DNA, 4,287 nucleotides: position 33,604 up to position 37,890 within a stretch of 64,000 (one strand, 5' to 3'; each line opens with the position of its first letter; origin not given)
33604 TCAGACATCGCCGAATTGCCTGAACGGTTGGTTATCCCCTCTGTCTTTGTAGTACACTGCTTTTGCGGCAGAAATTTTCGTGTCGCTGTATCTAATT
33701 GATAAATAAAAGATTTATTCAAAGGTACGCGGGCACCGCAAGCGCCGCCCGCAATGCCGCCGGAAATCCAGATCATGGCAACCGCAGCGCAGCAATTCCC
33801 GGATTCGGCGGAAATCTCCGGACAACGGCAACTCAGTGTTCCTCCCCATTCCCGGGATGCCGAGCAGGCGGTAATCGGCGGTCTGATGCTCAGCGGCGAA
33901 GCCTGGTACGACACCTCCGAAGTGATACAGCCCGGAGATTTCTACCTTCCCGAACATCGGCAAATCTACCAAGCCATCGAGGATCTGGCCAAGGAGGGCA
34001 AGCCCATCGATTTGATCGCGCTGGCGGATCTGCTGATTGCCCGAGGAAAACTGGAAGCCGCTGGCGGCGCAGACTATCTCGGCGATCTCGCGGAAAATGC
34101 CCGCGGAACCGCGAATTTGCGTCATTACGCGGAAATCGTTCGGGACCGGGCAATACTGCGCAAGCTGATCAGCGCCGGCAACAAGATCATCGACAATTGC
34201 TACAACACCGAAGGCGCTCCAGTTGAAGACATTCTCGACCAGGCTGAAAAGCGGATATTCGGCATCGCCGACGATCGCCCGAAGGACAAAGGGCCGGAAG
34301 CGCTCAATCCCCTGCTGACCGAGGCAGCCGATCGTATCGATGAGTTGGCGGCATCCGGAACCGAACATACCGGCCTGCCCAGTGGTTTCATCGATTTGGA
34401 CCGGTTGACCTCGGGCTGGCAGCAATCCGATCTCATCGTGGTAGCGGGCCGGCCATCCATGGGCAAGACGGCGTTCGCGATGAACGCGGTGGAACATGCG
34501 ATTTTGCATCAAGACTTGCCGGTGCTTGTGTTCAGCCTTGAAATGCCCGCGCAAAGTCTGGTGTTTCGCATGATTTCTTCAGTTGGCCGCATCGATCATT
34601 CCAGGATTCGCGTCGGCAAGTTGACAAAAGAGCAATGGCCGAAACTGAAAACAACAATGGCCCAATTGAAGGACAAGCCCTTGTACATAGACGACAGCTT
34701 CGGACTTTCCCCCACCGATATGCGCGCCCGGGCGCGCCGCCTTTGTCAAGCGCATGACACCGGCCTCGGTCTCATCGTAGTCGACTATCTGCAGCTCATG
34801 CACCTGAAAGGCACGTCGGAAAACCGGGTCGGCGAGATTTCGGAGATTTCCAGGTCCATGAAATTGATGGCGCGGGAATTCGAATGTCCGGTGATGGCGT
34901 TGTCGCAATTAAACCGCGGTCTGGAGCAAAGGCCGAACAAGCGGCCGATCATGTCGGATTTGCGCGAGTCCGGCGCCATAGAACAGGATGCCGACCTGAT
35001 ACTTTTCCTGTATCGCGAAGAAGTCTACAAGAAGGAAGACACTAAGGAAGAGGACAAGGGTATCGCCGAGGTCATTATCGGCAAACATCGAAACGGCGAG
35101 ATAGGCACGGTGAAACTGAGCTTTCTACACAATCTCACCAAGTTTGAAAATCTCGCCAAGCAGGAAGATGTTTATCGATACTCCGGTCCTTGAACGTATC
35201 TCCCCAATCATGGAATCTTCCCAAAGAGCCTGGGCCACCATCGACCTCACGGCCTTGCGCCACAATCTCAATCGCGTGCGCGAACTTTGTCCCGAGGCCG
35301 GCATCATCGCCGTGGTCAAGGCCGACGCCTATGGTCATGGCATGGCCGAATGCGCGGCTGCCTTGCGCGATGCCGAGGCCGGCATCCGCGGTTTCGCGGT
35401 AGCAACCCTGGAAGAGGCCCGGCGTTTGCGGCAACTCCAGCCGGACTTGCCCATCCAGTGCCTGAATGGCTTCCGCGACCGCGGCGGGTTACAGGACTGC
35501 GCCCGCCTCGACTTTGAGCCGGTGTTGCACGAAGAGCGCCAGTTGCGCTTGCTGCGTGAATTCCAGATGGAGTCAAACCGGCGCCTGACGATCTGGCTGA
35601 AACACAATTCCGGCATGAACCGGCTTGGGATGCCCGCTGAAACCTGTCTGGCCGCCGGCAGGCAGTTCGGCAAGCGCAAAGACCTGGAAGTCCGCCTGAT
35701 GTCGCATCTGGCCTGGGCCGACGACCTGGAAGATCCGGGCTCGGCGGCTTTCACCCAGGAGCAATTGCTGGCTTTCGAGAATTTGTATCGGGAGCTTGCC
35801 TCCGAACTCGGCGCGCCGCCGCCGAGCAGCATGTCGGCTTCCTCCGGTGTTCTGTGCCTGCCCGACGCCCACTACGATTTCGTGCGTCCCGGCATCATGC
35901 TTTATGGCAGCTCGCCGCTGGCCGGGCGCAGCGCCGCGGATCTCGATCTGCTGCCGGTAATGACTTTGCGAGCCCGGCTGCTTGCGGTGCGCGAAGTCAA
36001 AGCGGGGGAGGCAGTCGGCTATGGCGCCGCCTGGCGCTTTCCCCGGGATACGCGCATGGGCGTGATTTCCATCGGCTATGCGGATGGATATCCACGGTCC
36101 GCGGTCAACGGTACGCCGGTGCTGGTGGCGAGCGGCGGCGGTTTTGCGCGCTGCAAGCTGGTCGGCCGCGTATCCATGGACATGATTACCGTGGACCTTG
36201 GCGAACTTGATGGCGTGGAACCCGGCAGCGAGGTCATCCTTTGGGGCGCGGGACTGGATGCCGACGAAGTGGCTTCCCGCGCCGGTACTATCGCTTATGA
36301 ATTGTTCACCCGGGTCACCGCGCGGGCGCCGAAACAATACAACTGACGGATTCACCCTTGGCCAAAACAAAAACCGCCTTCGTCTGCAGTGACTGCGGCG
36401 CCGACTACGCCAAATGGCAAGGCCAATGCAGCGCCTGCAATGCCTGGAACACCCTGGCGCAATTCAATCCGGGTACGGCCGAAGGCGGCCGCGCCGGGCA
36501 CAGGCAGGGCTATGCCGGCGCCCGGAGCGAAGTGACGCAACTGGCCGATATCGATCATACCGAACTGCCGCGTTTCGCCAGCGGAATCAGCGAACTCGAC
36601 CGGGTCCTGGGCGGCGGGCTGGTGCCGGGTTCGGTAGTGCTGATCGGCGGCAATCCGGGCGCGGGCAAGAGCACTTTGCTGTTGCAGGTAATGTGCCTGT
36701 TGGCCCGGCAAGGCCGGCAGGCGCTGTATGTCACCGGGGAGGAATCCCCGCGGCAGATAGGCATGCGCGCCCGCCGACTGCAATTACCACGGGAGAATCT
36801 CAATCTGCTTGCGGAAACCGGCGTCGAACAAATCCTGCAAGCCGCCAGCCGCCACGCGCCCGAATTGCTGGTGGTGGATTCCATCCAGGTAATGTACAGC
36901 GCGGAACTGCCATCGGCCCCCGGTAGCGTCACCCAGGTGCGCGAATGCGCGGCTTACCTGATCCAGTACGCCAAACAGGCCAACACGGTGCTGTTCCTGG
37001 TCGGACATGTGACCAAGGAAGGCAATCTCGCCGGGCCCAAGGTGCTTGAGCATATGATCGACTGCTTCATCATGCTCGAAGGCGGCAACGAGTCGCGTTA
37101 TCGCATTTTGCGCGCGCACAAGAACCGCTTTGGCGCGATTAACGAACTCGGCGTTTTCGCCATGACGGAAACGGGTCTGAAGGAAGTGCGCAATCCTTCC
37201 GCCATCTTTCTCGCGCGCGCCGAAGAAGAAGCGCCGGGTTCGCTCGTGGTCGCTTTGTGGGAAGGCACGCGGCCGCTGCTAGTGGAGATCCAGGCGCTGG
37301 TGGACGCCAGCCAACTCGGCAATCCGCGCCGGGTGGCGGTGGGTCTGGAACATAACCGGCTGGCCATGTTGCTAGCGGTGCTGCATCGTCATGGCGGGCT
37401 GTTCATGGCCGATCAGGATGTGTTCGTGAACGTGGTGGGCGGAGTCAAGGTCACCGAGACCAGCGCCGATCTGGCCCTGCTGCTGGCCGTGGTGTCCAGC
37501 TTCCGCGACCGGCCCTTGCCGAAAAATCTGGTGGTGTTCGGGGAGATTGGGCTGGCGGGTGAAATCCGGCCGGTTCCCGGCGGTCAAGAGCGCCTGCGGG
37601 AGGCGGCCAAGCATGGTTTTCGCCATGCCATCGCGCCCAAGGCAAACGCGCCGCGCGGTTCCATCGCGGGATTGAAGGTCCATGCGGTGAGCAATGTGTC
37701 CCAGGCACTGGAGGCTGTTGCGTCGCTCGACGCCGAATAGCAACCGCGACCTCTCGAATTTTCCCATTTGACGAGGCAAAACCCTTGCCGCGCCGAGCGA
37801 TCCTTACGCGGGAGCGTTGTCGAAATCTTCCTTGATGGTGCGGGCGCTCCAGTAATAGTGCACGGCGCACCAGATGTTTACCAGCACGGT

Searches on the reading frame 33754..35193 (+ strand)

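Call 82: search_protein_families(library=pfam, proteins=[window:33754-35193:+], max_evalue=0.00001)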
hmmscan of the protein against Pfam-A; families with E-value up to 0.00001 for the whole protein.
window:33754-35193:+ (479 aa): 3 families
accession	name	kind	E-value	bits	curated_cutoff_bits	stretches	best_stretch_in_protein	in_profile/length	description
PF03796.21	DnaB_C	-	4.1e-105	351.2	27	1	207-466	1-255/255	DnaB-like helicase C terminal domain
PF00772.26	DnaB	-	3.5e-32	110.9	23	1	30-131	2-103/103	DnaB-like helicase N terminal domain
PF13481.12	AAA_25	-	9.7e-09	35.6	27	1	217-386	24-190/195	AAA domain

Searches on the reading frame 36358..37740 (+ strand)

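Call 82: search_protein_families(library=pfam, proteins=[window:36358-37740:+], max_evalue=0.00001)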
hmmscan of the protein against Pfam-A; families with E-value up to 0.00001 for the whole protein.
window:36358-37740:+ (460 aa): 8 families
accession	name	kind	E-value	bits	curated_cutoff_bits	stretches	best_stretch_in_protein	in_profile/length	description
PF06745.19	ATPase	-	1.8e-17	64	26.6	1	75-142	3-71/231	KaiC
PF13481.12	AAA_25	-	7.2e-14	52.3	27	1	72-222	14-194/195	AAA domain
PF18073.7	Zn_ribbon_LapB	-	1.7e-09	37.6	25.7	1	8-34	1-27/28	Rubredoxin metal binding domain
PF13541.12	ChlI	-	7e-09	36.1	27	1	346-430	36-121/121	Subunit ChlI of Mg-chelatase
PF05362.19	Lon_C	-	3.7e-08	33.6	21.1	1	352-452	93-200/205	Lon protease (S16) C-terminal proteolytic domain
PF13401.12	AAA_22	-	2.1e-06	28.5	27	1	93-217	7-123/130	AAA domain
PF25199.1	nSTAND_NTPase5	-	6.8e-06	26.4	34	0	91-134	41-85/145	Novel STAND NTPase 5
PF03796.21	DnaB_C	-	6.8e-06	26.1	27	0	74-176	3-109/255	DnaB-like helicase C terminal domain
